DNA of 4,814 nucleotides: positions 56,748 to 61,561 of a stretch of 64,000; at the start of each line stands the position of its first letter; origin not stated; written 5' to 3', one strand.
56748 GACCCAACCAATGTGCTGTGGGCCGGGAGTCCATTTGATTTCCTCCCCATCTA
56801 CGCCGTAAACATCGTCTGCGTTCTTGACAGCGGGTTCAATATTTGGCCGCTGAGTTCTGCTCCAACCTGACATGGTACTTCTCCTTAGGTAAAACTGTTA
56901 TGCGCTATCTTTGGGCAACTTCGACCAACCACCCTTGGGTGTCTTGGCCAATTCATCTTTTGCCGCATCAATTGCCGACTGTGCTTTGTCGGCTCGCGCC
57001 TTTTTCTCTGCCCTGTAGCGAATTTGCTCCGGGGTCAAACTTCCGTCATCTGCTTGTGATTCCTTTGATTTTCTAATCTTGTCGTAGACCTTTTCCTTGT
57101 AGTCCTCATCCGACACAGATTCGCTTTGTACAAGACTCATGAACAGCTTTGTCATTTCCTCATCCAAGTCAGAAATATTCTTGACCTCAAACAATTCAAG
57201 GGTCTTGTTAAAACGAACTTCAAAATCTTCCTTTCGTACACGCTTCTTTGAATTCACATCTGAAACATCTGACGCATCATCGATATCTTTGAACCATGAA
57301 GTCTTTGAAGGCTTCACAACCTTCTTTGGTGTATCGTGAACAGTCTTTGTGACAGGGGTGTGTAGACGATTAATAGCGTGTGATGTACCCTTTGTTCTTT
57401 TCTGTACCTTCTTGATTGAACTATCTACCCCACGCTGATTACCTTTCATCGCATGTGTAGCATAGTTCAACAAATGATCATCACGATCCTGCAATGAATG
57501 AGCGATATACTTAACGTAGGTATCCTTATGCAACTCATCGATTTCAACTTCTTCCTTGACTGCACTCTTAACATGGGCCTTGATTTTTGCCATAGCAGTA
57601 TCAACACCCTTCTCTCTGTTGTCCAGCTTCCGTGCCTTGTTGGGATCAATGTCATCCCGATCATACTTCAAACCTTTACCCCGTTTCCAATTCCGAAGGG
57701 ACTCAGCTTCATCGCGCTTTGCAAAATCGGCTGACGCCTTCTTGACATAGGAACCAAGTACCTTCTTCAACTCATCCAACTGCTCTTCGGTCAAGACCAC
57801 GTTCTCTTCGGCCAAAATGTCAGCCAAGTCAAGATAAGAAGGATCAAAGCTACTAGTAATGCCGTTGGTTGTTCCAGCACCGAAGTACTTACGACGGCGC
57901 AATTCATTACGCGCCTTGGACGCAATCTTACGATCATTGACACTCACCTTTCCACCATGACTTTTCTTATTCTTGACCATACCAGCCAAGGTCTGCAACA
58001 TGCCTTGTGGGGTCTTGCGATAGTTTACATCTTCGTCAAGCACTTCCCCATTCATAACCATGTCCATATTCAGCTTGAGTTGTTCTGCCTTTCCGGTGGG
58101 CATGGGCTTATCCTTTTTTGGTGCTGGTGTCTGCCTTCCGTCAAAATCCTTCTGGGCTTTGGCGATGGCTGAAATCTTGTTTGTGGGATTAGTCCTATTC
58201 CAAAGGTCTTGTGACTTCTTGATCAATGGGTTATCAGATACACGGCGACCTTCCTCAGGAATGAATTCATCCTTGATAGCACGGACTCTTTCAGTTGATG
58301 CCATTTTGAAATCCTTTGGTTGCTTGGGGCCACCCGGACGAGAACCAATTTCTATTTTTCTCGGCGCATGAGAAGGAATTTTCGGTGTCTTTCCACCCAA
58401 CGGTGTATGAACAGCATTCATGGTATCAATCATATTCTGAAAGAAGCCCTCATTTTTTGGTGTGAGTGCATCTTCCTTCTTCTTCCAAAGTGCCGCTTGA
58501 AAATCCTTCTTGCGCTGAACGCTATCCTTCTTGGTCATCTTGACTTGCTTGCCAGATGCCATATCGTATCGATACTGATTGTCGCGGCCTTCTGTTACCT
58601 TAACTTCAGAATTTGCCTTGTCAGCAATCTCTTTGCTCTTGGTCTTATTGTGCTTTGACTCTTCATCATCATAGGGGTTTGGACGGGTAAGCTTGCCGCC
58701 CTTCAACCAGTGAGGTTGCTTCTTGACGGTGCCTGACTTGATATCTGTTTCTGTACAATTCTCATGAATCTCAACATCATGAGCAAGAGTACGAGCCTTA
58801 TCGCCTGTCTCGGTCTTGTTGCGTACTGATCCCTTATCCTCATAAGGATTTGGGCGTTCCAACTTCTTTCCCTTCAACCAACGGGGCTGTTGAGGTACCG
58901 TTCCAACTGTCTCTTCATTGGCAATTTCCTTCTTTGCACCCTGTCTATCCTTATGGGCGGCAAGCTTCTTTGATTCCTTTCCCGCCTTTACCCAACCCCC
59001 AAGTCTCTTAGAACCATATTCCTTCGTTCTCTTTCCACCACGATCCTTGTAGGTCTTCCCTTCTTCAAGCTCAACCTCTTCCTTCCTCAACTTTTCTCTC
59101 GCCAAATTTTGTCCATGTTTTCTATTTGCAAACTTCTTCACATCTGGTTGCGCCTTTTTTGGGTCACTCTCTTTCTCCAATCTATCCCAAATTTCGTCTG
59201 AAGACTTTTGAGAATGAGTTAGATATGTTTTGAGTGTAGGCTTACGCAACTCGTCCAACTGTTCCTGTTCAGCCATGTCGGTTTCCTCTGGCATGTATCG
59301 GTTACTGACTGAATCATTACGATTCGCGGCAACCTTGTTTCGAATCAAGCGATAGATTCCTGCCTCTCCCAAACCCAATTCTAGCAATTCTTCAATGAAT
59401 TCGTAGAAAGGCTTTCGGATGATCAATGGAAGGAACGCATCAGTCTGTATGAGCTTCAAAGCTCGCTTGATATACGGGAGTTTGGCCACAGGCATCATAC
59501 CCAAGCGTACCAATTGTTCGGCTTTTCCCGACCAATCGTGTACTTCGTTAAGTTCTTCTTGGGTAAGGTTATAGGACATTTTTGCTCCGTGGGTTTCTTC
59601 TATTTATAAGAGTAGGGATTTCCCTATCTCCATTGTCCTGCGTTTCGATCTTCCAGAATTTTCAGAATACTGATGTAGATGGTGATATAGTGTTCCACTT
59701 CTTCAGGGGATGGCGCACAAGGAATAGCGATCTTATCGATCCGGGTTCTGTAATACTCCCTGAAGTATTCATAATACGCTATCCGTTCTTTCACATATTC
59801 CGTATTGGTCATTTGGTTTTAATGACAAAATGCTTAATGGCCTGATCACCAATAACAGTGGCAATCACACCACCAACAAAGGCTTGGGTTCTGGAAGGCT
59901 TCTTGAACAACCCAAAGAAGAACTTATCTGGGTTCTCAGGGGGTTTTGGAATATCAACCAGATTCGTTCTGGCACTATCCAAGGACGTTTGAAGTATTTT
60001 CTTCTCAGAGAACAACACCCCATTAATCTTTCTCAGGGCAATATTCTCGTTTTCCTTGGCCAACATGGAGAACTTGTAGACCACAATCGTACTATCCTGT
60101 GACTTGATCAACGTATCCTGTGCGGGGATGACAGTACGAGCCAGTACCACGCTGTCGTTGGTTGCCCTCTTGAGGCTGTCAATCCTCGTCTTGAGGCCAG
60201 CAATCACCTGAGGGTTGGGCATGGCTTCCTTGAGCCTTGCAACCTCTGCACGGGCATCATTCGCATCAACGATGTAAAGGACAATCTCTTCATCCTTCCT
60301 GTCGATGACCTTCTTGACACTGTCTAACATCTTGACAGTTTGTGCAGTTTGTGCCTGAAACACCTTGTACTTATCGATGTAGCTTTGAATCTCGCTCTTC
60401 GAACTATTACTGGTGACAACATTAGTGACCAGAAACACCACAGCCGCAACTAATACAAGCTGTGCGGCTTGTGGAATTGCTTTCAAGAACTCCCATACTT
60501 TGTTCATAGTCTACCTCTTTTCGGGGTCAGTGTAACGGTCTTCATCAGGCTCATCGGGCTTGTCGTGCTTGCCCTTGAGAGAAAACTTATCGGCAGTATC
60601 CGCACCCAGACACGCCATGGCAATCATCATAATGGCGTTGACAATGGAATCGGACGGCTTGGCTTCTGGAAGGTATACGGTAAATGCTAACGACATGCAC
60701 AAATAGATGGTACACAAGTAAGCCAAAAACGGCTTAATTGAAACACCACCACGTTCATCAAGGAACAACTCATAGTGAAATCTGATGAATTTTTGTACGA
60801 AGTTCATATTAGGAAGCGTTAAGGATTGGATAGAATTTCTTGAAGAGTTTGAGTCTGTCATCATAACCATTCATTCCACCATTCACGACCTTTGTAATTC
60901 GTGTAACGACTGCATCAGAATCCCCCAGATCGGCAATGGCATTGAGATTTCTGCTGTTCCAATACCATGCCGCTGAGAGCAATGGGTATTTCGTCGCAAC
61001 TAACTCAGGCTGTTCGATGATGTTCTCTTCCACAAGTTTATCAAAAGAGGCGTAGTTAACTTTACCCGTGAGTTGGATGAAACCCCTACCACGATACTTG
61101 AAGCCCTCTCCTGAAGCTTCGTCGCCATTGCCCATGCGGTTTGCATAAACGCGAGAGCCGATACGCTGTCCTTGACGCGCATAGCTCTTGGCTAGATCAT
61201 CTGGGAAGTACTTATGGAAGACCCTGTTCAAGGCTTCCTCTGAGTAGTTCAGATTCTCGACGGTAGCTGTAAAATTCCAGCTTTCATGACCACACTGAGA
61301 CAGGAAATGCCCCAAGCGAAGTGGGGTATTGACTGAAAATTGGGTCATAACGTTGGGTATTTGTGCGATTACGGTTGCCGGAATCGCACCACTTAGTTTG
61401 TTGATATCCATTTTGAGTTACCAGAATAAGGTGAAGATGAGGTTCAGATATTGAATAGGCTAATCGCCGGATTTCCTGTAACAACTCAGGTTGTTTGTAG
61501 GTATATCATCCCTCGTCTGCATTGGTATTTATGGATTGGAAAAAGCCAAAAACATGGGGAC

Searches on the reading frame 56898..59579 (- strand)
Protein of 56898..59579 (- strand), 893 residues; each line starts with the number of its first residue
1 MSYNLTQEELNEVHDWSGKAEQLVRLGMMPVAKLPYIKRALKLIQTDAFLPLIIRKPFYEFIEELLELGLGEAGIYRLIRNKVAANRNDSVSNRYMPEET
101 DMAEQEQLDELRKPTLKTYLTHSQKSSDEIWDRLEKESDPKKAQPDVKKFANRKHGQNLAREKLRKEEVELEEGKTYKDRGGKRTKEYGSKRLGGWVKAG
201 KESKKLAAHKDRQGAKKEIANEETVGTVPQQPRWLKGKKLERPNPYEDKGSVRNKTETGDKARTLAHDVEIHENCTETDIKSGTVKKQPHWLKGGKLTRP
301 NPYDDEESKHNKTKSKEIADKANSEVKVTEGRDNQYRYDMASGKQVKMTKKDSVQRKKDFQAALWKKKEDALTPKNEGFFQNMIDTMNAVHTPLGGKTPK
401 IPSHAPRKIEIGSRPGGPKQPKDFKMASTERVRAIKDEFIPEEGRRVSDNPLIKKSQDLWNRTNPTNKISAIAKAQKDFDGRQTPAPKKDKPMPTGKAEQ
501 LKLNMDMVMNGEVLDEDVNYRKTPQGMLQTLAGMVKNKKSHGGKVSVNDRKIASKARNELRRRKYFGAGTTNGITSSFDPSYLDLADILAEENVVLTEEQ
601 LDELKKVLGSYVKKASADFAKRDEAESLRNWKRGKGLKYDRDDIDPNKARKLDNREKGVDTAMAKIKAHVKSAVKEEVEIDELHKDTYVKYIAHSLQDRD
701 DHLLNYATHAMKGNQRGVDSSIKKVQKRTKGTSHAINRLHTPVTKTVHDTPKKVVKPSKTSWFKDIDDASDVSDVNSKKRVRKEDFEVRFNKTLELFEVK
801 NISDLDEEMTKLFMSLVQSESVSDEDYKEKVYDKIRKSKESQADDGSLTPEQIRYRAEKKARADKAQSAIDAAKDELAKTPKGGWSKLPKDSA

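Call 9: search_protein_families(library=pfam, proteins=[window:56898-59579:-])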
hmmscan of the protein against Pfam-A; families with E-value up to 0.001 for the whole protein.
window:56898-59579:- (893 aa): 0 families

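Call 10: search_dna_similar(query=window:56898-59579:-, collection=phages, mode=protein, max_rows=15)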
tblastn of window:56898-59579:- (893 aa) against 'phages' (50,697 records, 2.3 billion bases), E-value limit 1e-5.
No match.

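Call 19: search_protein_families(library=phrogs, proteins=[window:56898-59579:-])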
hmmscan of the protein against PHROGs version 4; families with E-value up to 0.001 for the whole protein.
window:56898-59579:- (893 aa): 0 families

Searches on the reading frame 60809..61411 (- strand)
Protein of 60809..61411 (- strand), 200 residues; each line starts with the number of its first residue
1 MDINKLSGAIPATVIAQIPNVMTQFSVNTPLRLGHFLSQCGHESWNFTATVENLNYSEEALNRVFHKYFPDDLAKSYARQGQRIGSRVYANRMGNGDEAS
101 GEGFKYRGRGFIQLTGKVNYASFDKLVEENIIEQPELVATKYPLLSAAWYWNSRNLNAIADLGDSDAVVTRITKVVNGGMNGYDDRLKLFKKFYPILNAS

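Call 77: search_protein_families(library=pfam, max_evalue=0.01, proteins=[window:60809-61411:-])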
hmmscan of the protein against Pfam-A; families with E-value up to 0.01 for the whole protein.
window:60809-61411:- (200 aa): 1 family
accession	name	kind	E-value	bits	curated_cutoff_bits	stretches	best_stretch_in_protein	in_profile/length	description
PF00182.24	Glyco_hydro_19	-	2.3e-06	28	25.5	1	100-154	101-157/232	Chitinase class I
